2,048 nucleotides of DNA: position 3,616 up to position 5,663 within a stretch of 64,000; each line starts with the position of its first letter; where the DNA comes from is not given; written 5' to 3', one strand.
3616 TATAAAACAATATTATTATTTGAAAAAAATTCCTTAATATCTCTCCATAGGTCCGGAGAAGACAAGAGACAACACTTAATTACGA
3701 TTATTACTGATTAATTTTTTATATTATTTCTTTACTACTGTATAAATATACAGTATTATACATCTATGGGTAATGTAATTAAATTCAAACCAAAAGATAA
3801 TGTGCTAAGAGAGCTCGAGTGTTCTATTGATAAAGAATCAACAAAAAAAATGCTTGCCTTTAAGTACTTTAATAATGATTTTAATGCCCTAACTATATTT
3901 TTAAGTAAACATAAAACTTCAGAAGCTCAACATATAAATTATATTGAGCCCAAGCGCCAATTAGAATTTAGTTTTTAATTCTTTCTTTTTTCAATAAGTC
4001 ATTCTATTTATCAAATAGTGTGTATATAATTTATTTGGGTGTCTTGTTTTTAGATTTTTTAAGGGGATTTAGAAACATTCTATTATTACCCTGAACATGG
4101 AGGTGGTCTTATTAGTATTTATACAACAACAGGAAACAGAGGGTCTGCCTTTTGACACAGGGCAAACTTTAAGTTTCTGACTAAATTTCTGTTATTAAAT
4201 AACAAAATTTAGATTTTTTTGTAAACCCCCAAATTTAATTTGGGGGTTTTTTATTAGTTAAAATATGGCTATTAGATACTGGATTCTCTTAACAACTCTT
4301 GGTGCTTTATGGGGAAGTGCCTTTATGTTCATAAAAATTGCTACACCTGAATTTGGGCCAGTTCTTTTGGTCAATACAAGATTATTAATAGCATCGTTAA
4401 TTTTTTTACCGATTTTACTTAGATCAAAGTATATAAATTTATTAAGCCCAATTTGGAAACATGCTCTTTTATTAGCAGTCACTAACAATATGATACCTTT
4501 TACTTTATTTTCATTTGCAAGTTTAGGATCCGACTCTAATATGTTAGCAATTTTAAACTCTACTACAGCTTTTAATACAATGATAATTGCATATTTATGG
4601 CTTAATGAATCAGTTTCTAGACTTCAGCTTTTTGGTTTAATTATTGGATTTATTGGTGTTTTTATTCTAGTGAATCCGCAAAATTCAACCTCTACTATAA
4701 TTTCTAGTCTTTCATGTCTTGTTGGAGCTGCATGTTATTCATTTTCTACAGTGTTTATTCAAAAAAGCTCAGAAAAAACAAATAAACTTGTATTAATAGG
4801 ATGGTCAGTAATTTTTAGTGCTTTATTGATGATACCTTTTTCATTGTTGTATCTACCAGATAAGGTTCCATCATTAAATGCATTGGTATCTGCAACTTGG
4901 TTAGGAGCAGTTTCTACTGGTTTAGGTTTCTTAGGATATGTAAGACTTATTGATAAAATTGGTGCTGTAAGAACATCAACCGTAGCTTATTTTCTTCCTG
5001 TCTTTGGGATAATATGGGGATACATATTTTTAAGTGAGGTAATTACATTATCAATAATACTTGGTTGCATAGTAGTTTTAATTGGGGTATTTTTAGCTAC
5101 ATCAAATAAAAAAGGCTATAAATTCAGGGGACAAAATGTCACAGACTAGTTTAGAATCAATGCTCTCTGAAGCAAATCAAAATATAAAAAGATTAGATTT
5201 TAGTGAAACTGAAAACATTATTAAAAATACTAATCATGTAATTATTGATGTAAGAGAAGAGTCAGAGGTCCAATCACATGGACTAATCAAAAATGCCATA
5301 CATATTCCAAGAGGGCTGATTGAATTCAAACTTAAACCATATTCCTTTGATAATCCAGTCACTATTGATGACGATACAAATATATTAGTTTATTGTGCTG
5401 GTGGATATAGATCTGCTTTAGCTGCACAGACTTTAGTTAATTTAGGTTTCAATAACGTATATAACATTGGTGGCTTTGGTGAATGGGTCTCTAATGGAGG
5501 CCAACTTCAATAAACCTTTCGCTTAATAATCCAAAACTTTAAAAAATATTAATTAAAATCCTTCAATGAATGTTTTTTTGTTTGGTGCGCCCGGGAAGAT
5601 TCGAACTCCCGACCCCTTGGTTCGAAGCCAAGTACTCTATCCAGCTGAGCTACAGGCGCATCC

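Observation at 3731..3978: Near-consensus LexA (SOS) box in the spacer of a promoter for a possibly leaderless 70-aa orphan ORF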

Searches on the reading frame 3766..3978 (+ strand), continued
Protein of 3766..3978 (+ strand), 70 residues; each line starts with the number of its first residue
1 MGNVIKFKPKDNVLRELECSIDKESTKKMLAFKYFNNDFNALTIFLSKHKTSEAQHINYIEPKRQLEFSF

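Call 32: search_solved_structures(query=A2, max_evalue=10)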
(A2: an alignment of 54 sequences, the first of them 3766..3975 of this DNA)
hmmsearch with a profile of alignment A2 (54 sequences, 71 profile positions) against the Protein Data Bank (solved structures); distinct sequences matched with E-value up to 10: 5.
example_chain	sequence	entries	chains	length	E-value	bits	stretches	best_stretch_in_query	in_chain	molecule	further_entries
4fr4_A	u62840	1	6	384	0.32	14.4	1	18-37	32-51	Serine/threonine-protein kinase 32A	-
1bpl_B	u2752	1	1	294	0.92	12.9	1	19-51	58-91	ALPHA-1,4-GLUCAN-4-GLUCANOHYDROLASE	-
4gnw_A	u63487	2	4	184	1.3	12.4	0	32-48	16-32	Nitrophorin-4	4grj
6toy_A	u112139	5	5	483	1.7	12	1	19-51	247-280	Amylase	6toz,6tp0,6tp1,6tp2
1vjs_A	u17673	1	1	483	1.7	12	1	19-51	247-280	ALPHA-AMYLASE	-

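Call 38: search_protein_representatives(alignment_id=A2)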
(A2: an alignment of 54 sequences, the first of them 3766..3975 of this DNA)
Query: 54 sequences, 71 profile positions. Proteins with E-value up to 0.001 (for the whole library): 53; up to 1e-10: 19; up to 1e-30: 0. The best 53 are listed.
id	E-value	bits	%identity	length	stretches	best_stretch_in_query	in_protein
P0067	1.5e-24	102.0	-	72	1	1-71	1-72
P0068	3.1e-23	97.8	-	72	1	1-71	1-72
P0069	4.7e-20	87.6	-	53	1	1-52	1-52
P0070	1.7e-16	76.2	-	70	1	1-71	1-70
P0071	2.8e-16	75.5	-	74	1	2-71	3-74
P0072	2.5e-15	72.4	-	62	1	1-40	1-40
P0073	2.3e-14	69.3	-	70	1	1-71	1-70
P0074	2.6e-14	69.2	-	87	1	1-61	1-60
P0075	6.8e-14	67.8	-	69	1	3-71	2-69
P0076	7.8e-14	67.6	-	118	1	16-71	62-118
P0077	1.3e-13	67.0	-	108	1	13-71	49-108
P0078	1.7e-13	66.6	-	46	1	1-46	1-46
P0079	2.1e-13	66.3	-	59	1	1-52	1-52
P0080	3.2e-12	62.5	-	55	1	1-43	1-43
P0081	4.4e-12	62.0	-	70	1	1-71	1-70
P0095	1.5e-07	47.5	-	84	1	1-53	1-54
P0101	1.2e-06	44.6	-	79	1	1-49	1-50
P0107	4.1e-06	42.9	-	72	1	1-69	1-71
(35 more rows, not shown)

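Call 50: search_protein_families(library=ncbifam, proteins=[window:3766-3975:+, L008:4992-5579:+, L012:4535-4750:+, P0101, P0107], max_evalue=1)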
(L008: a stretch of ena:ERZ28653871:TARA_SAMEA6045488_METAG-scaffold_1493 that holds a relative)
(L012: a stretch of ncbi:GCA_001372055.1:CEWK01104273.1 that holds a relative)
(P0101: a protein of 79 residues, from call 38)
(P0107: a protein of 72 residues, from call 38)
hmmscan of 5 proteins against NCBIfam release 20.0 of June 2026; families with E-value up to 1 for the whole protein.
window:3766-3975:+ (70 aa): 0 families

L008:4992-5579:+ (196 aa): 1 family
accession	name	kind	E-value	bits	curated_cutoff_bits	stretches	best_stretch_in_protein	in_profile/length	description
NF001390.0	PRK00281.1-4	equivalog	0.0058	16.1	260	1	92-174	186-267/272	undecaprenyl-diphosphate phosphatase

L012:4535-4750:+ (72 aa): 0 families

P0101 (79 aa): 0 families

P0107 (72 aa): 0 families

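Call 53: find_related_loci(query=A2, collection=viral_contigs, flank=8000)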
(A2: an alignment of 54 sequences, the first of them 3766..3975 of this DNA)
Query A2 (70 aa) in viral_contigs; peptide patterns used: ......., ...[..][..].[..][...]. (x = any residue, [..] = any of these).
132 stretches matched a pattern, but none encodes a relative of the query by tblastn (E <= 1e-3).

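Call 54: search_dna_similar(query=window:3766-3975:+, collection=phages, mode=protein, max_evalue=0.1)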
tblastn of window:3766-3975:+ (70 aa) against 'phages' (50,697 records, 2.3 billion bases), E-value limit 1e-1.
No match.

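Call 75: search_protein_families(library=phrogs, proteins=[window:3766-3975:+, L012:4535-4750:+, P0101, P0107], max_evalue=0.1)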
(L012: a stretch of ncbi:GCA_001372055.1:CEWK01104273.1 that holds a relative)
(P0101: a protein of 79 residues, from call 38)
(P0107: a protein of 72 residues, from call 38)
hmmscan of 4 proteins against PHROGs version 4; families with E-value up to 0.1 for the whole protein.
window:3766-3975:+ (70 aa): 1 family
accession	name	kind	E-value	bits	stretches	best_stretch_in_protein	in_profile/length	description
phrog_24133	-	unknown function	0.09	13.5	0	9-50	22-62/67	-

L012:4535-4750:+ (72 aa): 1 family
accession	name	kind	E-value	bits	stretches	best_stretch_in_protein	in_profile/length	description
phrog_15670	-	unknown function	0.072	13.6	1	13-54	90-131/228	-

P0101 (79 aa): 0 families

P0107 (72 aa): 2 families
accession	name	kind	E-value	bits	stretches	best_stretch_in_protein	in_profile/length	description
phrog_7515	-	unknown function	0.018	16.4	1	8-46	2-40/89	-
phrog_18835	-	unknown function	0.065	14.8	0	38-63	25-50/91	-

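Call 76: search_protein_families(library=padloc, proteins=[window:3766-3975:+, L012:4535-4750:+, P0101, P0107, L008:4992-5579:+], max_evalue=0.1)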
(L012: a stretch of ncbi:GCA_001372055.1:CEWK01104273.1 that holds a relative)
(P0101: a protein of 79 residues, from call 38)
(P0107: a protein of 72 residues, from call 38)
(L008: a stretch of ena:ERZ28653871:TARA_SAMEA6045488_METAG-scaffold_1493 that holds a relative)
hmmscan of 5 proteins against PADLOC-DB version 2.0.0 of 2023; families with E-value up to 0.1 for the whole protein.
window:3766-3975:+ (70 aa): 0 families

L012:4535-4750:+ (72 aa): 0 families

P0101 (79 aa): 0 families

P0107 (72 aa): 0 families

L008:4992-5579:+ (196 aa): 0 families

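Call 78: find_homologous_proteins(query=A6, max_evalue=0.001)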
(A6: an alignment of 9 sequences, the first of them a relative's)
Query A6 (9 sequences) (79 aa, profile of the alignment): 539 proteins with E <= 0.001 among 1399 candidates; the best 120 are listed.
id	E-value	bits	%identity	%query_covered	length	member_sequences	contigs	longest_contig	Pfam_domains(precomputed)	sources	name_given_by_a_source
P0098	1.3e-29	120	47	97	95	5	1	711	-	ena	-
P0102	5.3e-29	118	57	97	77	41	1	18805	-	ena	-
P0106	1.7e-28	117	51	59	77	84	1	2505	-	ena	-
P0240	3.2e-28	116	58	97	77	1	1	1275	-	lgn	-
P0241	4.0e-28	115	60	97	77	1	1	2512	-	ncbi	-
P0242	4.9e-28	115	60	97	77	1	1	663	-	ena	-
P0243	1.3e-27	114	61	97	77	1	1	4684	-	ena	-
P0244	1.3e-27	114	60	97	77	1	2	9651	-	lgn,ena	-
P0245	1.6e-27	113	58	97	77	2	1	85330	-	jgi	jgi:cyanate lyase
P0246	1.7e-27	113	60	97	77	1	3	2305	-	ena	-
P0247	1.9e-27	113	60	97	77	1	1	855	-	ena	-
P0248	2.2e-27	113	57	97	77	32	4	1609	-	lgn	-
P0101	2.3e-27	113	100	100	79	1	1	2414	-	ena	-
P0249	2.3e-27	113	58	97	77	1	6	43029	-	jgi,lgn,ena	jgi:hypothetical protein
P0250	2.8e-27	113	62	97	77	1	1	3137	-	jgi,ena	jgi:hypothetical protein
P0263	4.7e-27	112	62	97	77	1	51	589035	-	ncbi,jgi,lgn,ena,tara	jgi:hypothetical protein|tara:strand:- start:149 stop:382 length:234 start_codon:yes stop_codon:yes 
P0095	1.8e-26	110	44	97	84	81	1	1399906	-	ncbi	-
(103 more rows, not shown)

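Call 79: find_encoding_contigs(protein=P0095, flank=10000, max_places=3)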
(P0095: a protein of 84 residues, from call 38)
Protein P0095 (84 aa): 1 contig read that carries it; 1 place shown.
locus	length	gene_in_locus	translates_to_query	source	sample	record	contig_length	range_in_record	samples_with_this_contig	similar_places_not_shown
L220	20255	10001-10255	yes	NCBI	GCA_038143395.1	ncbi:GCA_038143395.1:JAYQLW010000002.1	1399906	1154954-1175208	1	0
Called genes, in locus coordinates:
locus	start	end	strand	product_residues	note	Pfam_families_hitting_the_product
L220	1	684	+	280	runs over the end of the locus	PF13622:4HBT_3, PF20789:4HBT_3C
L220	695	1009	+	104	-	PF00004:AAA (weak)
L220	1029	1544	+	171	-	-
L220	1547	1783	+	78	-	-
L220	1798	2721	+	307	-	PF05762:VWA_CoxE (weak)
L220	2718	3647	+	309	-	-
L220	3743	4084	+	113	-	-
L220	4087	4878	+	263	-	PF00005:ABC_tran, PF13304:AAA_21 (weak)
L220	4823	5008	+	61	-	-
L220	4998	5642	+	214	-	PF01061:ABC2_membrane, PF12698:ABC2_membrane_3 (weak)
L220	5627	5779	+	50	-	-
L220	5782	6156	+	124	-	PF14819:QueF_N, PF14489:QueF (faint)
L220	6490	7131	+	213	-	PF01182:Glucosamine_iso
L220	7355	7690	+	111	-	-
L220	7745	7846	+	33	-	-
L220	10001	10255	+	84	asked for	-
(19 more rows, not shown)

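Call 80: find_encoding_contigs(protein=P0263, flank=10000, max_places=3)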
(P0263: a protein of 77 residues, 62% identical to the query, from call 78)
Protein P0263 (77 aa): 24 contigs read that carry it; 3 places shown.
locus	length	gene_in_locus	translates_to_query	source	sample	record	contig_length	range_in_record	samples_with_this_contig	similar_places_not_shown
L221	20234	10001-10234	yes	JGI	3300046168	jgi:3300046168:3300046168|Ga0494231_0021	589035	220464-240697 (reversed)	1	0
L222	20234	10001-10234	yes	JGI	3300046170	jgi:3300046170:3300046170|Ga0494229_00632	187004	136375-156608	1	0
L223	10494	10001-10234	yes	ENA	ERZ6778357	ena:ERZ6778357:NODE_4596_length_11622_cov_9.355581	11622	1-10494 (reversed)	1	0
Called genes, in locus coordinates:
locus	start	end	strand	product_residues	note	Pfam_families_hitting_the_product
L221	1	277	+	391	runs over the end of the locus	PF05762:VWA_CoxE (weak)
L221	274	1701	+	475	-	-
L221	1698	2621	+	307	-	PF00005:ABC_tran, PF13304:AAA_21 (weak)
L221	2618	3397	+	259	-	PF01061:ABC2_membrane, PF12698:ABC2_membrane_3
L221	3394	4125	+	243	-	PF14819:QueF_N, PF14489:QueF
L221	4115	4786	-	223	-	PF25182:NonGDSL, PF00657:Lipase_GDSL, PF04311:DUF459 (faint), PF13472:Lipase_GDSL_2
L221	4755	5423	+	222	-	PF00005:ABC_tran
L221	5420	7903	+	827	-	PF02687:FtsX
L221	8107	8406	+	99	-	PF01978:TrmB, PF01047:MarR (faint), PF09339:HTH_IclR (weak)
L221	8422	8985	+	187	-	-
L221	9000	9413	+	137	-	PF00903:Glyoxalase (weak)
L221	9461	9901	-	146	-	PF13577:SnoaL_4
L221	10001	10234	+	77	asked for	-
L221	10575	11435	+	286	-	PF00892:EamA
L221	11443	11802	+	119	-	PF00581:Rhodanese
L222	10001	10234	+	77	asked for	-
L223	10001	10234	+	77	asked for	-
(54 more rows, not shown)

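Call 92: predict_structure(alignment_id=A7)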
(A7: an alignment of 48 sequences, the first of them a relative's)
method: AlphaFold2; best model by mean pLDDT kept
length: 77 residues; sequences in the alignment: 48
mean_pLDDT: 75.0   pTM: 0.49
mean pLDDT of the five models: 75.0, 74.3, 72.0, 70.7, 70.4
residues with pLDDT >= 90: 30; 70-90: 14; 50-70: 22; < 50: 11
segments of 3 or more residues with pLDDT < 50: 1-3, 52-58
pLDDT, mean of each block of 10 residues (from residue 1): 55 90 95 96 79 48 60 77
secondary structure, 60 per line:
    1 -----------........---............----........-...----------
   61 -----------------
elements in order: H12-19 H23-34 H39-46

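Call 94: fold_search(model_id=the predicted structure, library=pdb)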
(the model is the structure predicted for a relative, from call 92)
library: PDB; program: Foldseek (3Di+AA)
matches with E <= 10: 3; with E <= 0.001: 0
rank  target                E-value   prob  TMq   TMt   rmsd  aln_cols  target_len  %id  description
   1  2m9h_MODEL_1_A        2.1e+00  0.18  0.35  0.28  12.0        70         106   11  DNA-binding domain of T. brucei telomeric protein tbTRF (released 2014-07-16)
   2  2rn7_MODEL_1_A        7.7e+00  0.10  0.38  0.29  10.8        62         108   16  NMR solution structure of TnpE protein from Shigella flexneri. Northeast Structural Genomics Target SfR125 (released 2008-01-15)
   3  4n78_F                8.7e+00  0.08  0.28  0.14  11.4        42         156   21  The WAVE Regulatory Complex Links Diverse Receptors to the Actin Cytoskeleton (released 2014-02-05)

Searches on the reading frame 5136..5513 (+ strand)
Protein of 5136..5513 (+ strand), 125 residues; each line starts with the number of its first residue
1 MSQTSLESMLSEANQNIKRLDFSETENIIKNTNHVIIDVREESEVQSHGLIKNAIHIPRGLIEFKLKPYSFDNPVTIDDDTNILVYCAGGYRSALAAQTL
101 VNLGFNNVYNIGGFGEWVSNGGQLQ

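Call 8: search_protein_families(library=pfam, proteins=[window:5136-5513:+], max_evalue=1)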
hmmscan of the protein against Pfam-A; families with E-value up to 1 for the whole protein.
window:5136-5513:+ (125 aa): 1 family
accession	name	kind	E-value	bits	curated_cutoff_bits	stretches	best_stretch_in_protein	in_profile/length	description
PF00581.25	Rhodanese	-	8.4e-17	61.9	22.2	1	24-119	4-101/102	Rhodanese-like domain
